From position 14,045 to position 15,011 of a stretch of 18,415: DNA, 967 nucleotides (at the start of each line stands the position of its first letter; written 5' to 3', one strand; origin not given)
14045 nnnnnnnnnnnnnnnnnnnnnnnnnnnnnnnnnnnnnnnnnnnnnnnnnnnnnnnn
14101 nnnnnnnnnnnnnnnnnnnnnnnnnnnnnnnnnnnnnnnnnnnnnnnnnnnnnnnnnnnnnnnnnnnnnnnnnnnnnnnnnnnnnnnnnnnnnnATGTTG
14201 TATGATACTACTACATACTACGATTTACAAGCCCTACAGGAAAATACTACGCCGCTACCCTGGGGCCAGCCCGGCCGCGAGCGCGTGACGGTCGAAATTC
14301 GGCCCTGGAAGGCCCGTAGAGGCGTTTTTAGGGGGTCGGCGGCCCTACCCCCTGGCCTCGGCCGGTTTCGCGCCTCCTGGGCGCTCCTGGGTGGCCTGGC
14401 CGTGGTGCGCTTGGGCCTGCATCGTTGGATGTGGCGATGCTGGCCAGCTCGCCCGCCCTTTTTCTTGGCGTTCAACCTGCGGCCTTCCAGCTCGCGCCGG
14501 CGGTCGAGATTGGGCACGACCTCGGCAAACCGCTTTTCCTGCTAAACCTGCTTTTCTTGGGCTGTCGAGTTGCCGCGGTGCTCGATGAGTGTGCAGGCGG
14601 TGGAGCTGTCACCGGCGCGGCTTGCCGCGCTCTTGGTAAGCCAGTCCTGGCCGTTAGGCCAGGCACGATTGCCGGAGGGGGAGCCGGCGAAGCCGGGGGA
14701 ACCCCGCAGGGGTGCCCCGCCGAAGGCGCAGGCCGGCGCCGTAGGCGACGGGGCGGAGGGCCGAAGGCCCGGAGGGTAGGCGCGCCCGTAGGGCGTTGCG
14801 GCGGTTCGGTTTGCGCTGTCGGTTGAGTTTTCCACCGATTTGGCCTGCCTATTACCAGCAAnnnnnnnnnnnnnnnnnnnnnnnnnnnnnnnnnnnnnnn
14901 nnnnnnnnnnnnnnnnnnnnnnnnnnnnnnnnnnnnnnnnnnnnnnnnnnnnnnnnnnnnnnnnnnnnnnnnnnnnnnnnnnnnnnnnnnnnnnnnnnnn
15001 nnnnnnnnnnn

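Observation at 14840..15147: oriV with G8-9 homopolymer iterons interleaved with DnaA boxes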

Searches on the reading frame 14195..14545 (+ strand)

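Call 5: search_protein_families(library=pfam, proteins=[window:14195-14545:+], max_evalue=0.01)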
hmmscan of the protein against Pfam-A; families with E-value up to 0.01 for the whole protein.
window:14195-14545:+ (116 aa): 0 families

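Call 74: search_protein_families(library=ncbifam, proteins=[window:14195-14545:+], max_evalue=1)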
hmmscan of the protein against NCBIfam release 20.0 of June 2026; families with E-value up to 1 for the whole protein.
window:14195-14545:+ (116 aa): 0 families

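Call 101: search_protein_families(library=pfam, proteins=[window:14195-14545:+], max_evalue=1)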
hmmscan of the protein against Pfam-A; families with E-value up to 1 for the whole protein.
window:14195-14545:+ (116 aa): 1 family
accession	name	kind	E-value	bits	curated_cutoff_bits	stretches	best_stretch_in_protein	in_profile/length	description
PF19744.4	DUF6232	-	0.077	13.9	27.4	1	33-88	26-83/117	Family of unknown function (DUF6232)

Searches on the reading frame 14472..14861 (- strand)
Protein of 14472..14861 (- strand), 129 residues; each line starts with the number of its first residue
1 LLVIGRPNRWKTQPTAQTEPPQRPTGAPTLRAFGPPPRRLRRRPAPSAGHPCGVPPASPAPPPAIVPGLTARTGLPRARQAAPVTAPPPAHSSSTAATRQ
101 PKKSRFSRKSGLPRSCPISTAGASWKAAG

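Call 101: search_protein_families(library=pfam, proteins=[window:14472-14861:-], max_evalue=1)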
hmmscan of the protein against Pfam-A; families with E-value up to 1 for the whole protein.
window:14472-14861:- (129 aa): 0 families
